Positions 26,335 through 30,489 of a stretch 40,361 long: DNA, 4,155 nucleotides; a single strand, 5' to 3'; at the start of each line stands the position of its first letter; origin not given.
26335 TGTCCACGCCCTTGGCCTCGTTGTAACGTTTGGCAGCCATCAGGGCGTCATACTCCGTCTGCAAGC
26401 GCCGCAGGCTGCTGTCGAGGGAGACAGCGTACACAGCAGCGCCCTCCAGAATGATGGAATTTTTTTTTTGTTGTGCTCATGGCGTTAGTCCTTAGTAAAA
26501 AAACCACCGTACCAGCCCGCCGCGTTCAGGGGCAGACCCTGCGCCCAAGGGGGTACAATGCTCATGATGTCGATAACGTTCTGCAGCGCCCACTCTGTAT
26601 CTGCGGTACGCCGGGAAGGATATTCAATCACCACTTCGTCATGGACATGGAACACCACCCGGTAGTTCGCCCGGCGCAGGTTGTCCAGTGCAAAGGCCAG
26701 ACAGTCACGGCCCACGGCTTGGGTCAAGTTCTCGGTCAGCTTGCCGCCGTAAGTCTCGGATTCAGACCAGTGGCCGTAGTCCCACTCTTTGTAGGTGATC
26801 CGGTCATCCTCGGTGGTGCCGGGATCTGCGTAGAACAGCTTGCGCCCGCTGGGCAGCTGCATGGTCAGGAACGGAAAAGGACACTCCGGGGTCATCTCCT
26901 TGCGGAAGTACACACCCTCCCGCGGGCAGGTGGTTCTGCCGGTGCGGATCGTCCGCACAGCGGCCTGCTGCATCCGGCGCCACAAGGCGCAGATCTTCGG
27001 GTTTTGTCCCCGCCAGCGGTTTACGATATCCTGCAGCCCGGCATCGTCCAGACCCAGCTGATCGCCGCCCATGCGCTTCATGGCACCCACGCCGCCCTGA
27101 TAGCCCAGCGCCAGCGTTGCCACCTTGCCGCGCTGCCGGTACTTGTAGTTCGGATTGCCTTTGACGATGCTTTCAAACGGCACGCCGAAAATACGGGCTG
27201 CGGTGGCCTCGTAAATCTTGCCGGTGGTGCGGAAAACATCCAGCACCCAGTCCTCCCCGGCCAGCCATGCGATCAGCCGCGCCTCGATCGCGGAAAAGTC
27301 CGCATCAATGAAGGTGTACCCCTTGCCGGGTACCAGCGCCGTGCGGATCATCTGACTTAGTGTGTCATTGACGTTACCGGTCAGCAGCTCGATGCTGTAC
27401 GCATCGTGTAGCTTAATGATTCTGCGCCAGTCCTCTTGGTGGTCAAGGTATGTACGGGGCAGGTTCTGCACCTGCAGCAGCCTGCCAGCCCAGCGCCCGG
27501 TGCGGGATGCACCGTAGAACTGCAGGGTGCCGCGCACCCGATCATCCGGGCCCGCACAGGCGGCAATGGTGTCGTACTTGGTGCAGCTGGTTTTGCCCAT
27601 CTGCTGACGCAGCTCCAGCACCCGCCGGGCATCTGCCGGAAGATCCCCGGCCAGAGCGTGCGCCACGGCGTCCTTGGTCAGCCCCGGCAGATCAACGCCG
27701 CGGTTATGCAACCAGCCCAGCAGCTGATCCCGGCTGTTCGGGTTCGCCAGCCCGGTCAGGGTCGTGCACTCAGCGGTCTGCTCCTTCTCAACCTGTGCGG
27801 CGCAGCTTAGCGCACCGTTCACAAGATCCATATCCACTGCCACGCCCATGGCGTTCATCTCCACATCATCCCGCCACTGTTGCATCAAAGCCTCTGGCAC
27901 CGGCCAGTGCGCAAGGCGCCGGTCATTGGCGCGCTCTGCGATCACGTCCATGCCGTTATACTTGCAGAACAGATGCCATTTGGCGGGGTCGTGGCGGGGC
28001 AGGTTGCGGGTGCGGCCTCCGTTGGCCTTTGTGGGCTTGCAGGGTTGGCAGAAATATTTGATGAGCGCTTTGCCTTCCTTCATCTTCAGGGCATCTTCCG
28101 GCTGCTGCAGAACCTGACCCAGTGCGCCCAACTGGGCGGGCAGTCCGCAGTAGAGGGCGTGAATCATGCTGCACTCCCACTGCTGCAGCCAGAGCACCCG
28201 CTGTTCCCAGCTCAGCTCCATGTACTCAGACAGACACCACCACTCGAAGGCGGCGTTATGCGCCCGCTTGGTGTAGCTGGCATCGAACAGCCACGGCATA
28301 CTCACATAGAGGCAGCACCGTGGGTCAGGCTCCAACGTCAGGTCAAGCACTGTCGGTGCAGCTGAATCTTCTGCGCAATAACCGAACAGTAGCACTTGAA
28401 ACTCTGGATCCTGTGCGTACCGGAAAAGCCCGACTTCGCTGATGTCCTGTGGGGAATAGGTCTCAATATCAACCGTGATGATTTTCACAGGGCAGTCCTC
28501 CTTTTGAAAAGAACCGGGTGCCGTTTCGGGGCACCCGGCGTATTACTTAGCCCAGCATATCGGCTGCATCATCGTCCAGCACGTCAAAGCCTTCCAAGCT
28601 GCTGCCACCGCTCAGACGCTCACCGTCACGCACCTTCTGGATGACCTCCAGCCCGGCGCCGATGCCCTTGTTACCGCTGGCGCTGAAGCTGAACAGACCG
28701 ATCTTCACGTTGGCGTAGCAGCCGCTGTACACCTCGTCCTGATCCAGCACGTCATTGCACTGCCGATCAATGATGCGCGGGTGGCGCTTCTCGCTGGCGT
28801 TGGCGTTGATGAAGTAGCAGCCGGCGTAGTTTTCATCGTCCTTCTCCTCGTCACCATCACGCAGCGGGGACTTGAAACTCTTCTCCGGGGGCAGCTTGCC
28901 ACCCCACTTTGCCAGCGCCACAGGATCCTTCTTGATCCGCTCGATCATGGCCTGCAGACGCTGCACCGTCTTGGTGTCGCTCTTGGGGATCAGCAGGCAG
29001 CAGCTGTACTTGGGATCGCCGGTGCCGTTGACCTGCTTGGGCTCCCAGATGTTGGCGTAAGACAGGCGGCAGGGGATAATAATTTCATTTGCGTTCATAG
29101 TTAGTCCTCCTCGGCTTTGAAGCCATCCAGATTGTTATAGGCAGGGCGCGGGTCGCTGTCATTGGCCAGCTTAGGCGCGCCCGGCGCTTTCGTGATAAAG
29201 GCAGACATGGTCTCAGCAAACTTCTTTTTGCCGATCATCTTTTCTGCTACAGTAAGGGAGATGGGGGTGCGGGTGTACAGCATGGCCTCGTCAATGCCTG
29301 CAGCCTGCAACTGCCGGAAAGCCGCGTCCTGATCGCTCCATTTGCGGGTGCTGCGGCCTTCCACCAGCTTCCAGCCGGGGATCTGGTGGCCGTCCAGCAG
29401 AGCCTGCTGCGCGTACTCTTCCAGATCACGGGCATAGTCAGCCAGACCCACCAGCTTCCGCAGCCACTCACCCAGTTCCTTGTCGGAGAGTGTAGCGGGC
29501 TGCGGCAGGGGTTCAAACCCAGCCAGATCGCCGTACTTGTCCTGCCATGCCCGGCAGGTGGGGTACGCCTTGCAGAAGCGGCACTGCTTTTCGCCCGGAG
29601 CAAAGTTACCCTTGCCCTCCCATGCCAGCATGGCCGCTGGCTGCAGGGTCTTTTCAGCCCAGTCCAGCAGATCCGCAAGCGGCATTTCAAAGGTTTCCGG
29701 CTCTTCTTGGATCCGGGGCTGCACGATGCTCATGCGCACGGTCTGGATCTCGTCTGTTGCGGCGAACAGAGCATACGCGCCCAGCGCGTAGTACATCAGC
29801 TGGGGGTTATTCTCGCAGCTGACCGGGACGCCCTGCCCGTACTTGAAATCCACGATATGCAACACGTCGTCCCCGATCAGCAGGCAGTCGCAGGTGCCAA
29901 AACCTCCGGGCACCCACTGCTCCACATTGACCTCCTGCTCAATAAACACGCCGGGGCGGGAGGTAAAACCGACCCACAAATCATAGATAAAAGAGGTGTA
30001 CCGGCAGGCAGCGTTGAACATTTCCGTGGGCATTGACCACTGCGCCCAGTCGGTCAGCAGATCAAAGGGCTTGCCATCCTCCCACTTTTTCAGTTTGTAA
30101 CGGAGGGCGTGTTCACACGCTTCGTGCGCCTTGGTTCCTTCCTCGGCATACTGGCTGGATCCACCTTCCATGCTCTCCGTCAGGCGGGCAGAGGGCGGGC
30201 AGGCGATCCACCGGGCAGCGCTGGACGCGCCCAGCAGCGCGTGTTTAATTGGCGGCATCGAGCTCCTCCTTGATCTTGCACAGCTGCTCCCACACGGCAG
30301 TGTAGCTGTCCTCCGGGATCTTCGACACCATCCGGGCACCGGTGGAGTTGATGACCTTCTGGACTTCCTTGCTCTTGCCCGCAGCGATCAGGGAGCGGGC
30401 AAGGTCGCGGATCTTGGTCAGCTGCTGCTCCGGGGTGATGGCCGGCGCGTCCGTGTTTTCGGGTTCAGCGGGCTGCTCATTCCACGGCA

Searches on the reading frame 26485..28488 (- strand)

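Call 20: search_protein_families(library=pfam, proteins=[window:26485-28488:-], max_evalue=0.01)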
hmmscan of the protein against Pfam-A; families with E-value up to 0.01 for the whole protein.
window:26485-28488:- (667 aa): 1 family
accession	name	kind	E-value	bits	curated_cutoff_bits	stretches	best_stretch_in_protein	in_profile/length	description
PF00476.26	DNA_pol_A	-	5e-18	65.6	34.3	1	240-510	21-262/381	DNA polymerase family A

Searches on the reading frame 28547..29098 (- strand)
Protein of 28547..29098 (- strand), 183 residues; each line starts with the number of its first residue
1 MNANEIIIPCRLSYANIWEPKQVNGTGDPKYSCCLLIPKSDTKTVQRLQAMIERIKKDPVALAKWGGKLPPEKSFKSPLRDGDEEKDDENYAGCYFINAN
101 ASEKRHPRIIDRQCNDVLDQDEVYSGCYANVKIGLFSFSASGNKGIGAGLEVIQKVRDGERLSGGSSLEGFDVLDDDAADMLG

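Call 20: search_protein_families(library=pfam, proteins=[window:28547-29098:-], max_evalue=0.01)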
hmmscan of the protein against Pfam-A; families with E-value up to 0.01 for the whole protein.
window:28547-29098:- (183 aa): 1 family
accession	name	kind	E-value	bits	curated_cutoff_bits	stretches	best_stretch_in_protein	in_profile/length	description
PF10991.15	Enc34_ssDNA-bd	-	6.8e-60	202.2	26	1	7-180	4-174/176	Enterobacter phage Enc34, ssDNA-binding protein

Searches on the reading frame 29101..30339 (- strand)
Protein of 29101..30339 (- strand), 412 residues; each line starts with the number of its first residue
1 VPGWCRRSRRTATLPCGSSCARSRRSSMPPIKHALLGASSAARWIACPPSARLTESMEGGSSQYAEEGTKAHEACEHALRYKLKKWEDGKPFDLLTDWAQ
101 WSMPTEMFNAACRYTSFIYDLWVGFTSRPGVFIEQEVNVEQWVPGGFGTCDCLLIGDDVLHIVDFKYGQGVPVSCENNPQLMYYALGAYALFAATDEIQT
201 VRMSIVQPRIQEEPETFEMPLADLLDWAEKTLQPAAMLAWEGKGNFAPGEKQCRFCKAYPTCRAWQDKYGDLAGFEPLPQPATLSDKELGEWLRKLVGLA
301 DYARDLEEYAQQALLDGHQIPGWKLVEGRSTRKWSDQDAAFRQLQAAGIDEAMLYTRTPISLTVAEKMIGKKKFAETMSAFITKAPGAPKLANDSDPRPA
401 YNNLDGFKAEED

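Call 20: search_protein_families(library=pfam, proteins=[window:29101-30339:-], max_evalue=0.01)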
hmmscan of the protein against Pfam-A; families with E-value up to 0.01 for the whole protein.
window:29101-30339:- (412 aa): 2 families
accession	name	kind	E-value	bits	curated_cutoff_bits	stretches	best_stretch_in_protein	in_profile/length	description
PF10926.14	DUF2800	-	2.8e-120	402.3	21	1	33-399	1-368/368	Protein of unknown function (DUF2800)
PF12705.13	PDDEXK_1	-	1.8e-08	35.1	22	1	39-263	5-247/247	PD-(D/E)XK nuclease superfamily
